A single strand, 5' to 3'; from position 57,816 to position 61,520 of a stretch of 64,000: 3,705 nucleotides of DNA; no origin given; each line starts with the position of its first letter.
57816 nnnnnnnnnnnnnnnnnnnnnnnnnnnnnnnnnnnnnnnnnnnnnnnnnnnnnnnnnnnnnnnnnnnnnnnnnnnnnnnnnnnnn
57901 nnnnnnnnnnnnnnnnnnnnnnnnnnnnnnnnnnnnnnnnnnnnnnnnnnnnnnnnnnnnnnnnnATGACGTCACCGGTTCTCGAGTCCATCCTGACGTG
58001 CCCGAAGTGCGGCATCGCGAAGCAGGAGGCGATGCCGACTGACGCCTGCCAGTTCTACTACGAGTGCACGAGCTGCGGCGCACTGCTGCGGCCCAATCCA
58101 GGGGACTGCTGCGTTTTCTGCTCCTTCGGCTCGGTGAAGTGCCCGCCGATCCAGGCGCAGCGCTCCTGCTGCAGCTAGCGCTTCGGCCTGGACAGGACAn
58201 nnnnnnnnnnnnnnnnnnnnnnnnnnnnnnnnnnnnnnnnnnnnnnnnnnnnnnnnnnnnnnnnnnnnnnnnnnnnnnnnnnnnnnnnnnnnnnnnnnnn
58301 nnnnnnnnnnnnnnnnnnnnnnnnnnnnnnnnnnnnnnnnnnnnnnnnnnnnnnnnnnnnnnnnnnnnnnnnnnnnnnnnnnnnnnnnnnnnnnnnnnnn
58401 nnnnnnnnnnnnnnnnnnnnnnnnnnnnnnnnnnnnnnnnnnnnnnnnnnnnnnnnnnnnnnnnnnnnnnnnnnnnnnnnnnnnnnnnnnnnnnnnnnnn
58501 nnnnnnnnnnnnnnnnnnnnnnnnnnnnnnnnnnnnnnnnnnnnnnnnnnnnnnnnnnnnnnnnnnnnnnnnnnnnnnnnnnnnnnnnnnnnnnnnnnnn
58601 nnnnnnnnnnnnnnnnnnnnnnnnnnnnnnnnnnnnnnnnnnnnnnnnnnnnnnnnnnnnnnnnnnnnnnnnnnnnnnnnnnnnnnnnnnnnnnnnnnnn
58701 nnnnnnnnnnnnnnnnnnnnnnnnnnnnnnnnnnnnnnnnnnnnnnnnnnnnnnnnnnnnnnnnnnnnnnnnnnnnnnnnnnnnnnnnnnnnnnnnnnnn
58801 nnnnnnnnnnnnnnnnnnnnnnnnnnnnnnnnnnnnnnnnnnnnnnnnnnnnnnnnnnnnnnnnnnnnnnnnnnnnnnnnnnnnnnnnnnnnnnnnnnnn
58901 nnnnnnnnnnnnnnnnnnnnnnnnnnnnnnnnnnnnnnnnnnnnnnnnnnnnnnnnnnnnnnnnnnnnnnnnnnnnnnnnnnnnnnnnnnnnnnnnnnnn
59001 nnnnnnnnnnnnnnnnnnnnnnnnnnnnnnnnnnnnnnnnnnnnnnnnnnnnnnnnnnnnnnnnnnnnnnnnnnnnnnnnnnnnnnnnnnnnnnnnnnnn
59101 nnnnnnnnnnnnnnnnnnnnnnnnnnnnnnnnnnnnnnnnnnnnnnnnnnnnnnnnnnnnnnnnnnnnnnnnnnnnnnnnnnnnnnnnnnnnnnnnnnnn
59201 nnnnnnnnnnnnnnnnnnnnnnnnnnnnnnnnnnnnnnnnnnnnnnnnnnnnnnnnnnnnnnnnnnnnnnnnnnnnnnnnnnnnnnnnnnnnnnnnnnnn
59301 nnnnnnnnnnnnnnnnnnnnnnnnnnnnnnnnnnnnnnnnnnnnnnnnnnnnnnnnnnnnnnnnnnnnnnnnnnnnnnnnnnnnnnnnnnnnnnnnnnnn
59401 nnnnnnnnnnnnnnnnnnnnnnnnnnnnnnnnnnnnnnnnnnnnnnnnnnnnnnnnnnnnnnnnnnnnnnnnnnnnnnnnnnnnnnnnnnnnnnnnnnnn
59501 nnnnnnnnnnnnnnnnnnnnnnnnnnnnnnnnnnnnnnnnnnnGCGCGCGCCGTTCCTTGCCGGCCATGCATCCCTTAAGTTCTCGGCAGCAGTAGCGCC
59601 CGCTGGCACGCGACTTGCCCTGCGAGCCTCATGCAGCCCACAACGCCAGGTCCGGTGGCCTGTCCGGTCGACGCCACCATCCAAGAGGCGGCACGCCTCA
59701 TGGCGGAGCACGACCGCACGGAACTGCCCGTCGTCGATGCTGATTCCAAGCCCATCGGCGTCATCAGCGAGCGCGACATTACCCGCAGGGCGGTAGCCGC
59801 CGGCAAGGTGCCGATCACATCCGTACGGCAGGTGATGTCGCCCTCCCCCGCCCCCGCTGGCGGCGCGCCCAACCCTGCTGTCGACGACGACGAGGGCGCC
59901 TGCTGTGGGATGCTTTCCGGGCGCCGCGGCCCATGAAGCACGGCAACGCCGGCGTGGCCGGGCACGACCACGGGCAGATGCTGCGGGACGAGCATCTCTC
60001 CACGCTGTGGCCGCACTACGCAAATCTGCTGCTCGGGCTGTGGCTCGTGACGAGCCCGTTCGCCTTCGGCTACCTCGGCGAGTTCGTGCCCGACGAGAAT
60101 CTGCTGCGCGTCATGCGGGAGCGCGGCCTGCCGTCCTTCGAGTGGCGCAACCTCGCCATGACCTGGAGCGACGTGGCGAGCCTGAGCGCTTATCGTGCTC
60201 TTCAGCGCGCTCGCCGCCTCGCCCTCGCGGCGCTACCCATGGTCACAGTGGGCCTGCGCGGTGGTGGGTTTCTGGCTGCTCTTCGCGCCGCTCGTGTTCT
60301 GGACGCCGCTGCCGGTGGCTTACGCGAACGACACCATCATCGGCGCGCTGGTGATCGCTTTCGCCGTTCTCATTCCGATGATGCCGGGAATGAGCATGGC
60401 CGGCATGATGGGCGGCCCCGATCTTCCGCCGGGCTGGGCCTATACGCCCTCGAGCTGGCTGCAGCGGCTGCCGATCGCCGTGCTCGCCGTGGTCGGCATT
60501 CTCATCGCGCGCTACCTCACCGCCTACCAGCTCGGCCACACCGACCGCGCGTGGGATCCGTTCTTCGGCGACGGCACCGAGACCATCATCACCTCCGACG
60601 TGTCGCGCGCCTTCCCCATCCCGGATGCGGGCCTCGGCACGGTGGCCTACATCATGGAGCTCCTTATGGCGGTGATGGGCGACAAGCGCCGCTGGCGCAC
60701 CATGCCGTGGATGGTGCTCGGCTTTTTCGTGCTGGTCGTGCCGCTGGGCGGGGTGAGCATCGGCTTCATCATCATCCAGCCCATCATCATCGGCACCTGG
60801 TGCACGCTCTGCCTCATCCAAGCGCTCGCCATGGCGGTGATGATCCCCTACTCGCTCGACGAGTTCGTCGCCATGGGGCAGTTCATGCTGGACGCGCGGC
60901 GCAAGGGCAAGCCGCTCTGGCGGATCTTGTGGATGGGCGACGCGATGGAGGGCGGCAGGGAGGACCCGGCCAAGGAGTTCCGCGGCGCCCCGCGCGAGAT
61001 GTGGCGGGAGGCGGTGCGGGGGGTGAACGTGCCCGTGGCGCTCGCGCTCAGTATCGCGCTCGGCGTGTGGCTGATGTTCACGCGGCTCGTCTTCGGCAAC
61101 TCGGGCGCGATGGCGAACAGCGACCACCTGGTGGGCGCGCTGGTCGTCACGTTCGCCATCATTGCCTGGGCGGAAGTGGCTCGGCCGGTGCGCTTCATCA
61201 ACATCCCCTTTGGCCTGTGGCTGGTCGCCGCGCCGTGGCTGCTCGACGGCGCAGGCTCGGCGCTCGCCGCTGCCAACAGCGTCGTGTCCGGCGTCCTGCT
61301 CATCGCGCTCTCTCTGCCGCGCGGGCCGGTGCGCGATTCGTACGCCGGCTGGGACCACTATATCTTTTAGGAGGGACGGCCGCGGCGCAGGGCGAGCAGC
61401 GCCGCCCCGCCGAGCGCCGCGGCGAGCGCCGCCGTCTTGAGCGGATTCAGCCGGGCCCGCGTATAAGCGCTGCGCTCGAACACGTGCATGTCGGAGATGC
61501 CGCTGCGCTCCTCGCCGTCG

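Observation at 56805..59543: Non-canonical mer operon: merR / merT-merP-GDCCVxC, then a short MerA-like flavoenzyme lacking the C-terminal Cys pair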

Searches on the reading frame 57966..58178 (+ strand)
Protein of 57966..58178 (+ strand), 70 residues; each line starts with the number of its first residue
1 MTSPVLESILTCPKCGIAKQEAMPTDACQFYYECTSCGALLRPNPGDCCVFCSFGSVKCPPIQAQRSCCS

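Call 5: search_protein_families(library=ncbifam, proteins=[window:57966-58178:+], max_evalue=0.01)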
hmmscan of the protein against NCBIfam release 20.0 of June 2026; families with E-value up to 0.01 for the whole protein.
window:57966-58178:+ (70 aa): 2 families
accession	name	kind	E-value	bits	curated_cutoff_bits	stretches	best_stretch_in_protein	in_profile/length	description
NF041374.1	GDCCVxC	domain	6.4e-31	106.4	40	1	8-65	1-58/58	GDCCVxC domain-containing (seleno)protein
NF045768.1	RubredRD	equivalog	0.0084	16.1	90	0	11-25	38-52/54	rubredoxin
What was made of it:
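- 57966..58178 (+): GDCCVxC-domain protein, 70 aa and 11 Cys. It has no signal peptide or membrane segment. It contains CxxC...CxxC, then GDCCVFC, then C59, and ends in a C-terminal CC tail (SCCS). NF041374 gives 106.4 bits, above the cut-off of 40 (call 5).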

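Call 6: search_protein_families(library=pfam, proteins=[window:57966-58178:+], max_evalue=0.01)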
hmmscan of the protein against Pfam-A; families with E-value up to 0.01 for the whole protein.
window:57966-58178:+ (70 aa): 0 families

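Call 20: find_homologous_proteins(query=window:57966-58178:+, max_evalue=0.001)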
Query window:57966-58178:+ (70 aa): 2481 proteins with E <= 0.001 among 2481 candidates; the best 120 are listed.
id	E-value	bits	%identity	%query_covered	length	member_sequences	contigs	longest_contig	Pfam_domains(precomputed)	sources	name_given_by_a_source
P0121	3.4e-37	143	91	100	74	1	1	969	-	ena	-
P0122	1.2e-36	141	90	99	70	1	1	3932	-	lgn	-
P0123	9.1e-36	139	87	99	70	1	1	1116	-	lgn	-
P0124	9.1e-36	139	87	100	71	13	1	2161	-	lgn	-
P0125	9.3e-36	139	87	100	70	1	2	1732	-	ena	-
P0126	2.1e-35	138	87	100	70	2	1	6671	-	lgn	-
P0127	4.5e-35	137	86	100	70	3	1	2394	-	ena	-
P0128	1.4e-34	135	89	94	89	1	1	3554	-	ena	-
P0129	3.4e-34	134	84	100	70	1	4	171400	-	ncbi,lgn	-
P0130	4.1e-34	133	83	100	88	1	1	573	-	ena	-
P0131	5.0e-34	133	81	100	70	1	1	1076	-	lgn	-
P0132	5.1e-34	133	87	100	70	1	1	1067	-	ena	-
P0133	5.4e-34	133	83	99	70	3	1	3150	-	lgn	-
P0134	5.8e-34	133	83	100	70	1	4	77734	-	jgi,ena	jgi:hypothetical protein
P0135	7.4e-34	133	79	100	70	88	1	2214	-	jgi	jgi:hypothetical protein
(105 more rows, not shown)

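Call 21: search_dna_similar(query=window:57966-58178:+, collection=plasmids, mode=protein, max_rows=40, rows=spread)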
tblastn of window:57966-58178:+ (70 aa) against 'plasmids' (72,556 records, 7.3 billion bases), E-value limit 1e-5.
Records with a match: 352; places in all: 373; records where one place covers at least 80% of the query: 336.
Best place of each record, by identity: 80-90% 203; 60-80% 122; <60% 27.
By first word of the organism name: Pseudomonas 87; Klebsiella 43; Aeromonas 27; Enterobacter 19; Citrobacter 17; Hymenobacter 13; Ensifer 12; Sphingobium 10; Paraburkholderia 9; Sphingomonas 8; and 62 more.
By predicted mobility (MOB-suite, as given by PLSDB): non-mobilizable 145; mobilizable 108; conjugative 99.
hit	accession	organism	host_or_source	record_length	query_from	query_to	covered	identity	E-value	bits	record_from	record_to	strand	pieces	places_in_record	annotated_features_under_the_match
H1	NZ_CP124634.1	Pseudomonas aeruginosa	Homo sapiens,Wound/Abscess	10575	1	70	100%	80.0%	1e-30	118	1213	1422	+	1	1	GDCCVxC domain-containing (seleno)protein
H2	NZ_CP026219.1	Aeromonas sp. ASNIH4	-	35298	1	70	100%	80.0%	1e-30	118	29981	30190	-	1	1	GDCCVxC domain-containing (seleno)protein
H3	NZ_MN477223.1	Enterobacter cloacae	-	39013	1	70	100%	80.0%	1e-30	118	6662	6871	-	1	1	GDCCVxC domain-containing (seleno)protein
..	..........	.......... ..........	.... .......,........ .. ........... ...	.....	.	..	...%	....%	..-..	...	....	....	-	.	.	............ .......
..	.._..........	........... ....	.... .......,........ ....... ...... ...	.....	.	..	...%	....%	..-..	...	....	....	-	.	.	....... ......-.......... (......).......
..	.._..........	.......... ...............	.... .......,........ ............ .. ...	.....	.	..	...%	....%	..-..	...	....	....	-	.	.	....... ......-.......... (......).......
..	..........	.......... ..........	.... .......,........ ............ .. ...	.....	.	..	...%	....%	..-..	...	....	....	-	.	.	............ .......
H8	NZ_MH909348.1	Klebsiella pneumoniae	Shenyang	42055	1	70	100%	80.0%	1e-30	118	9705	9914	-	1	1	GDCCVxC domain-containing (seleno)protein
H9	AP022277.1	Enterobacter cloacae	-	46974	1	70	100%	80.0%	1e-30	118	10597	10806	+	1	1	hypothetical protein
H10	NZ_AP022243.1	Aeromonas caviae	-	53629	1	70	100%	80.0%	1e-30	118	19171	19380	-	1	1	GDCCVxC domain-containing (seleno)protein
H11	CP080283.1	Pseudomonas aeruginosa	Homo sapiens,cell culture,sputum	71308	1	70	100%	80.0%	1e-30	118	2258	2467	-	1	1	hypothetical protein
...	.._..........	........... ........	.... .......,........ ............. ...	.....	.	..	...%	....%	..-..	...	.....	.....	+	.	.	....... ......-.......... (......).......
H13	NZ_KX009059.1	Pseudomonas syringae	Actinidia,Bay of Plenty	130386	1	70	100%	80.0%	1e-30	118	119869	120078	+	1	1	GDCCVxC domain-containing (seleno)protein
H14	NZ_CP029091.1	Pseudomonas paraeruginosa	-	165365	1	70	100%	80.0%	1e-30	118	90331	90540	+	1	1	GDCCVxC domain-containing (seleno)protein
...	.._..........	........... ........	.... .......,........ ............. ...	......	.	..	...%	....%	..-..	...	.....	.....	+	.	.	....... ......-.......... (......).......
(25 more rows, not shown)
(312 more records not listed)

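Call 23: get_annotated_region(hit=H3, flank=5000)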
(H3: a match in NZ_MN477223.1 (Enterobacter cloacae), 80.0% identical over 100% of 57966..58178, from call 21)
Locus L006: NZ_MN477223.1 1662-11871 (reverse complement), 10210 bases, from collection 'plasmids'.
description: Enterobacter cloacae strain 30860 plasmid p30860-KPC, complete sequence
organism: Enterobacter cloacae (NCBI taxid 550)
taxonomy: Bacteria; Pseudomonadota; Gammaproteobacteria; Enterobacterales; Enterobacteriaceae; Enterobacter; Enterobacter cloacae
host: -; source: -; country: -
typing (MOB-suite, as given by PLSDB): mobilizable; replicon IncP,IncU; relaxase MOBP
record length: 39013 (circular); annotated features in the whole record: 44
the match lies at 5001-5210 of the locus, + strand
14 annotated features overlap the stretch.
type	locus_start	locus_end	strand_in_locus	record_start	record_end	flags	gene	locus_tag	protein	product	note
CDS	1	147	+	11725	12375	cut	-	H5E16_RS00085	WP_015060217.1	DUF6753 family protein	-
CDS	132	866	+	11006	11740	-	-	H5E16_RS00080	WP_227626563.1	OfxX fusion product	-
CDS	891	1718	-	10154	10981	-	-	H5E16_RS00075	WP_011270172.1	3'-5' exonuclease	-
CDS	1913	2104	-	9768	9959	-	-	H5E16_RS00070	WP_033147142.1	hypothetical protein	-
CDS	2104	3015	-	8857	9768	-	-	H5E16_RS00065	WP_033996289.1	DNA-binding protein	-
CDS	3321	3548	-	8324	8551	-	-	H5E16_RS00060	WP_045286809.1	hypothetical protein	-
CDS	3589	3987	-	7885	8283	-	merR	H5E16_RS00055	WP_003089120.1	Hg(II)-responsive transcriptional regulator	-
CDS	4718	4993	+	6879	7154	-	merP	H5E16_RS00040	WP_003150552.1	mercury resistance system periplasmic binding protein MerP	-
CDS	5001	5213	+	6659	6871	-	-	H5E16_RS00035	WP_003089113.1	GDCCVxC domain-containing (seleno)protein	-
CDS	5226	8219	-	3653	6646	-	-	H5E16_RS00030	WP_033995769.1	Tn3 family transposase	-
CDS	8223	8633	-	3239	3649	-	-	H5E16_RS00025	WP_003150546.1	putative toxin-antitoxin system toxin component, PIN family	-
CDS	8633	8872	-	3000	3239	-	-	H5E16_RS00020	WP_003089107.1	ribbon-helix-helix domain-containing protein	-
CDS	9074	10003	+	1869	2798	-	-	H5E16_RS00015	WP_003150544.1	recombinase family protein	GO:0006310 - DNA recombination [Evidence IEA]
CDS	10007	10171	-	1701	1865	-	-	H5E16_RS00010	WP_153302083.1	hypothetical protein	-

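Call 27: find_related_loci(query=A1, collection=metagenome_contigs, flank=8000)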
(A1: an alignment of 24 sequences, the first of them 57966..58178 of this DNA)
Query A1 (70 aa) in metagenome_contigs; peptide patterns used: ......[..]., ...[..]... (x = any residue, [..] = any of these).
600 stretches matched a pattern (row limit reached: there are more); 596 encode a relative of the query (tblastn E <= 1e-3); the best 80 are kept; 80 distinct loci.
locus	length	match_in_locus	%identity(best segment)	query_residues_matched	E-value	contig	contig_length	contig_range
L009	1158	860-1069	80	1-70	2e-38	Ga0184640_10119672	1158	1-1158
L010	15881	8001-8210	79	1-70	4e-35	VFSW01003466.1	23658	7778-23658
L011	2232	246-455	77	1-70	1e-34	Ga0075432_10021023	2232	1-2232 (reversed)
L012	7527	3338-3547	77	1-70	4e-34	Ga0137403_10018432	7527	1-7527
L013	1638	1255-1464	73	1-70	2e-34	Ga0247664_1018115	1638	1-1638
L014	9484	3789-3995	80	1-69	3e-34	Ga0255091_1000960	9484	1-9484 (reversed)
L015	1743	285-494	76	1-70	1e-33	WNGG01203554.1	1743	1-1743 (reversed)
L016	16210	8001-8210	74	1-70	1e-33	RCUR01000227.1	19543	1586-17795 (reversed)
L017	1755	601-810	76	1-70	1e-33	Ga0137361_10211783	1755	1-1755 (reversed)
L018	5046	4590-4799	74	1-70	7e-33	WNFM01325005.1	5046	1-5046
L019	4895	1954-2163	74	1-70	2e-32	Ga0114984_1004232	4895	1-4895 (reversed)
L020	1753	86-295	76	1-70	1e-32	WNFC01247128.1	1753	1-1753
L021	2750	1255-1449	75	5-69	2e-32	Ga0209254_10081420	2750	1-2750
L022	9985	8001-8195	77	5-69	2e-32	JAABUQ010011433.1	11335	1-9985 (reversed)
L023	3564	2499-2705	71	1-69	3e-32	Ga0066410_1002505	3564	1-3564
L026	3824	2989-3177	76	5-67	1e-31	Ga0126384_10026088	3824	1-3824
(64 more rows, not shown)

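Call 44: predict_structure(alignment_id=A1)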
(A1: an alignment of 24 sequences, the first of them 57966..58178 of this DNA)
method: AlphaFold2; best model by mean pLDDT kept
length: 70 residues; sequences in the alignment: 24
mean_pLDDT: 54.0   pTM: 0.37
mean pLDDT of the five models: 54.0, 52.1, 50.9, 50.4, 44.6
residues with pLDDT >= 90: 0; 70-90: 5; 50-70: 33; < 50: 32
segments of 3 or more residues with pLDDT < 50: 1-3, 27-29, 45-70
pLDDT, mean of each block of 10 residues (from residue 1): 52 67 54 69 51 40 44
secondary structure, 60 per line:
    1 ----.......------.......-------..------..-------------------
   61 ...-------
elements in order: E5-11 E18-24
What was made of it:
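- The AF2 model of the GDCCVxC protein was unusable (pLDDT 54, call 44), so there is no structural support.
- Tried and rejected: It was unusable, so I ran no fold search (call 44).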

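Call 64: search_protein_representatives(alignment_id=A1)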
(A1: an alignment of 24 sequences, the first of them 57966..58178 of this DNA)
Query: 24 sequences, 70 profile positions. Proteins with E-value up to 0.001 (for the whole library): 2989; up to 1e-10: 1852; up to 1e-30: 27. The best 150 are listed.
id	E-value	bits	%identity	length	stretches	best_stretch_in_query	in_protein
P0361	7.0e-35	134.8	-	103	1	1-70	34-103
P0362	1.1e-34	134.1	-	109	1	3-65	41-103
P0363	2.7e-34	132.9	-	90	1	9-70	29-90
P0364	3.6e-33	129.3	-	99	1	3-69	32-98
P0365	4.5e-33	129.0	-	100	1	1-70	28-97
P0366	4.6e-33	129.0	-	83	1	1-70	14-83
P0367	5.3e-33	128.8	-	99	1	2-69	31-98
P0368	1.1e-32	127.8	-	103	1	1-66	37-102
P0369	1.4e-32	127.4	-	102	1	1-66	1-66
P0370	1.8e-32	127.1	-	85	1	1-67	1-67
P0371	2.7e-32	126.5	-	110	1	1-70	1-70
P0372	2.8e-32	126.5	-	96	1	3-69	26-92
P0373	2.8e-32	126.4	-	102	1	1-69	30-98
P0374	3.2e-32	126.3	-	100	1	2-70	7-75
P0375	1.2e-31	124.4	-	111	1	1-69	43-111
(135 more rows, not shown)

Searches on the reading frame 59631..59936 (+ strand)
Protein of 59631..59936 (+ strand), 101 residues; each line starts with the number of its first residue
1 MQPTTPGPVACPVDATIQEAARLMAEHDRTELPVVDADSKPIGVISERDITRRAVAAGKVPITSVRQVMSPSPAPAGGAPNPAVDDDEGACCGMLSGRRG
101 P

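Call 5: search_protein_families(library=ncbifam, proteins=[window:59631-59936:+], max_evalue=0.01)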
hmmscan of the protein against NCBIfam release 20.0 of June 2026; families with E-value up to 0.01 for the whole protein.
window:59631-59936:+ (101 aa): 14 families
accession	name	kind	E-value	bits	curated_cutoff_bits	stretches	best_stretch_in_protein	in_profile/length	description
NF053863.1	DS11_antiphage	equivalog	1.4e-05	24.3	260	1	7-71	84-146/305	CBS domain-containing anti-phage protein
NF011442.0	PRK14869.1-4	equivalog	7.5e-05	21.4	400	1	11-60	83-132/543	putative manganese-dependent inorganic diphosphatase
NF011445.0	PRK14869.2-1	equivalog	8.4e-05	21.2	483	1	8-65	78-135/548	putative manganese-dependent inorganic diphosphatase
NF011447.0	PRK14869.2-3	equivalog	0.00017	20.3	522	1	14-55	84-125/540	putative manganese-dependent inorganic diphosphatase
TIGR01302.1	IMP_dehydrog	equivalog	0.00047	19.1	481.5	1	10-54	156-200/450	IMP dehydrogenase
NF011449.0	PRK14869.2-5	equivalog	0.0007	18.7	411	1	6-55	76-125/451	putative manganese-dependent inorganic diphosphatase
NF053603.1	HhpR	exception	0.00082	18.6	520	1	14-56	77-119/282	CBS domain-containing high hydrostatic pressure regulator HhpR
NF053704.1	TransRegCcpNBacil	equivalog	0.0011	18.5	260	1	8-73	84-149/208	transcriptional regulator CcpN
NF038279.1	TF_CBS_SpxR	exception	0.0014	17.4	600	1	14-73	206-259/427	CBS-HotDog domain-containing transcription factor SpxR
NF011441.0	PRK14869.1-3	equivalog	0.0019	16.8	753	1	14-53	84-123/548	putative manganese-dependent inorganic diphosphatase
NF011443.0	PRK14869.1-5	equivalog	0.0022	16.5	335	1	14-55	85-126/546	putative manganese-dependent inorganic diphosphatase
TIGR00393.1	kpsF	subfamily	0.0034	17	203.7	0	18-73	176-230/268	KpsF/GutQ family sugar-phosphate isomerase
NF005869.0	PRK07807.1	equivalog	0.0044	16.1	549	1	7-55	98-146/479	GuaB1 family IMP dehydrogenase-related protein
NF002505.0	PRK01862.1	equivalog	0.0096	14.6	482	0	9-65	458-514/577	ClcB-like voltage-gated chloride channel protein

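Call 6: search_protein_families(library=pfam, proteins=[window:59631-59936:+], max_evalue=0.01)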
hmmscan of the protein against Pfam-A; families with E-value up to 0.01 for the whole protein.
window:59631-59936:+ (101 aa): 1 family
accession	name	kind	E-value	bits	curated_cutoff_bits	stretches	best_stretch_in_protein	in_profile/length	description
PF00571.33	CBS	-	3.1e-14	53.5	24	1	5-53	6-54/57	CBS domain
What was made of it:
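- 59631..59936 (+): Single-CBS-domain ORF, 88 nt (59544-59630) after the reductase stop. Whether it belongs to the operon is uncertain. PF00571 gives 53.5 bits (call 6).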

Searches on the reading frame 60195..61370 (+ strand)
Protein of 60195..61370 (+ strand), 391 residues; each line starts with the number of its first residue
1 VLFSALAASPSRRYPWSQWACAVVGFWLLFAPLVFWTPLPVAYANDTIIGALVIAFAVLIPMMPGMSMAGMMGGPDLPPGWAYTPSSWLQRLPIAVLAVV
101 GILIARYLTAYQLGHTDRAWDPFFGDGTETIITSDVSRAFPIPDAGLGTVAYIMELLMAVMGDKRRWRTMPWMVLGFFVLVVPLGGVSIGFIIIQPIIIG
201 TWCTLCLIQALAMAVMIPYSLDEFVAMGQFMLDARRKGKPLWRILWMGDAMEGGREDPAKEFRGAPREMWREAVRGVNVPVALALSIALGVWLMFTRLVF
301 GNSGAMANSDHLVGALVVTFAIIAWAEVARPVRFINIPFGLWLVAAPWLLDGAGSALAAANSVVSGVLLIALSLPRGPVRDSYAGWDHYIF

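Call 5: search_protein_families(library=ncbifam, proteins=[window:60195-61370:+], max_evalue=0.01)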
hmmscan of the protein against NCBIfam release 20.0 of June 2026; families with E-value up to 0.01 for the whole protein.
window:60195-61370:+ (391 aa): 0 families

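Call 6: search_protein_families(library=pfam, proteins=[window:60195-61370:+], max_evalue=0.01)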
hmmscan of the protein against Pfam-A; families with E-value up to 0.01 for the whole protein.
window:60195-61370:+ (391 aa): 2 families
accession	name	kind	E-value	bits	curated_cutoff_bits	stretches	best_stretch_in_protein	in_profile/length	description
PF07884.19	VKOR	-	2.4e-24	86.4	27.5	1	93-220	2-133/134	Vitamin K epoxide reductase family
PF03779.20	SPW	-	2e-16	60.6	31.5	2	284-374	4-93/93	SPW repeat domain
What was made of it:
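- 59933..61370 (+): SPW-VKOR-SPW membrane thiol oxidoreductase gene, apparently frameshifted near 60175-60195. Whether it belongs to the operon is uncertain. PF07884 and PF03779 match (call 6).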
